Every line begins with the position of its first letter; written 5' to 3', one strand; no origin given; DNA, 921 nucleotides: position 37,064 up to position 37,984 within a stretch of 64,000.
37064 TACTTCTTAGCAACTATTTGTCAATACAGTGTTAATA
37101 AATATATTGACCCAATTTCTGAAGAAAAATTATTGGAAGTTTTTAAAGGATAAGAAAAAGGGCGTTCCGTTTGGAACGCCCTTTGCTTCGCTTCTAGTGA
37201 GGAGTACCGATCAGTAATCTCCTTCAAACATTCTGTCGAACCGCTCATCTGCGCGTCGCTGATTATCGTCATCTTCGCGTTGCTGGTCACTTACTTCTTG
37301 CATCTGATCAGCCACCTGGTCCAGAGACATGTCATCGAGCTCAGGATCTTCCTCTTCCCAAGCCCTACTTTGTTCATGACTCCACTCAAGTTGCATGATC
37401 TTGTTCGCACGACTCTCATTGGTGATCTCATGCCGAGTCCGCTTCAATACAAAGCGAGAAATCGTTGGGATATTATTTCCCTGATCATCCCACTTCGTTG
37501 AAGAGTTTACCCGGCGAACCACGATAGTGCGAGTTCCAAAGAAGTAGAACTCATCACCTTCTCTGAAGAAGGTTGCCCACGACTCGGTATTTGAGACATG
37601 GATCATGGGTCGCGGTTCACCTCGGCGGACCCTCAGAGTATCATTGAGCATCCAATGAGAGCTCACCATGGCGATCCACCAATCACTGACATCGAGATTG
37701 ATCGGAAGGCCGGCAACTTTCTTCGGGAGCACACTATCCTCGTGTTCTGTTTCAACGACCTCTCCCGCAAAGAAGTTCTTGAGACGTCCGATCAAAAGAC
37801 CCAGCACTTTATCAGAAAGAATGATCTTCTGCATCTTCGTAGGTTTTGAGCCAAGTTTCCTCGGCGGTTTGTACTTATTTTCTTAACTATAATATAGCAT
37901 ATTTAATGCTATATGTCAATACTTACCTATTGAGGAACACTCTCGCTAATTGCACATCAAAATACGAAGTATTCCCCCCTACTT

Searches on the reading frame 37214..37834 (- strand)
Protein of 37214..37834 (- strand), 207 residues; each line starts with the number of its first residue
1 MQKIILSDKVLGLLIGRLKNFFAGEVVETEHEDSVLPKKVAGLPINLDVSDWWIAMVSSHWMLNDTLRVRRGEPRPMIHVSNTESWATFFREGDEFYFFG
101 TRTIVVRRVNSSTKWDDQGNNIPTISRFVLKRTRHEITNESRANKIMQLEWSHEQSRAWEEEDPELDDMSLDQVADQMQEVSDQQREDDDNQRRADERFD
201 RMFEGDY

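Call 51: search_protein_families(library=pfam, proteins=[window:37214-37834:-], max_evalue=0.01)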
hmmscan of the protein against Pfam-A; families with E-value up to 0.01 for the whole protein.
window:37214-37834:- (207 aa): 0 families

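Call 74: list_cluster_members(proteins=[P0071, window:9644-10291:-, window:9644-10309:-, window:9644-10342:-, window:26230-26634:-, window:26230-26631:-, window:27294-27680:-, window:37214-37834:-, window:50534-51079:-, window:51083-52072:-])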
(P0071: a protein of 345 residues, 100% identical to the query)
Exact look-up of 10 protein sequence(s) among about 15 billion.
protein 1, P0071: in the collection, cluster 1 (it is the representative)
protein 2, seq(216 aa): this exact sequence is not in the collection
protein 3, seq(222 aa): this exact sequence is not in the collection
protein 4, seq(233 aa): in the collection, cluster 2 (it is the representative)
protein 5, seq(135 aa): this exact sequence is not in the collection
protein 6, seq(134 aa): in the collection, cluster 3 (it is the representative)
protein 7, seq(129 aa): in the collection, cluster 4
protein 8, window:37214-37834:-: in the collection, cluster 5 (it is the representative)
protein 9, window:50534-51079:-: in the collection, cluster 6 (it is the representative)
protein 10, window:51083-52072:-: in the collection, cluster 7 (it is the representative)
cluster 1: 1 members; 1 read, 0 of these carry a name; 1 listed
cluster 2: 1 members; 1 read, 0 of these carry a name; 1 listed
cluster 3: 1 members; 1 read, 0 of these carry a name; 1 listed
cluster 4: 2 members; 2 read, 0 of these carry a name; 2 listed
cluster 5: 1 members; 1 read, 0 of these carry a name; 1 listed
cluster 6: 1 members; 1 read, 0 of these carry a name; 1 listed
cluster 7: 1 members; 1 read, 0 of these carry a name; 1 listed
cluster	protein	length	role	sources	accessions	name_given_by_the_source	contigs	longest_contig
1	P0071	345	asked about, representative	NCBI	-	-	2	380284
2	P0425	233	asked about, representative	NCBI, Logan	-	-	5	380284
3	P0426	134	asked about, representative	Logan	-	-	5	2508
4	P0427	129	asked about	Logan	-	-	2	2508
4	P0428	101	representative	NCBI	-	-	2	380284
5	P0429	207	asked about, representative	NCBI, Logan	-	-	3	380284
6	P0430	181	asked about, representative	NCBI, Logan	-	-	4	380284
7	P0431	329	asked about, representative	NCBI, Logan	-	-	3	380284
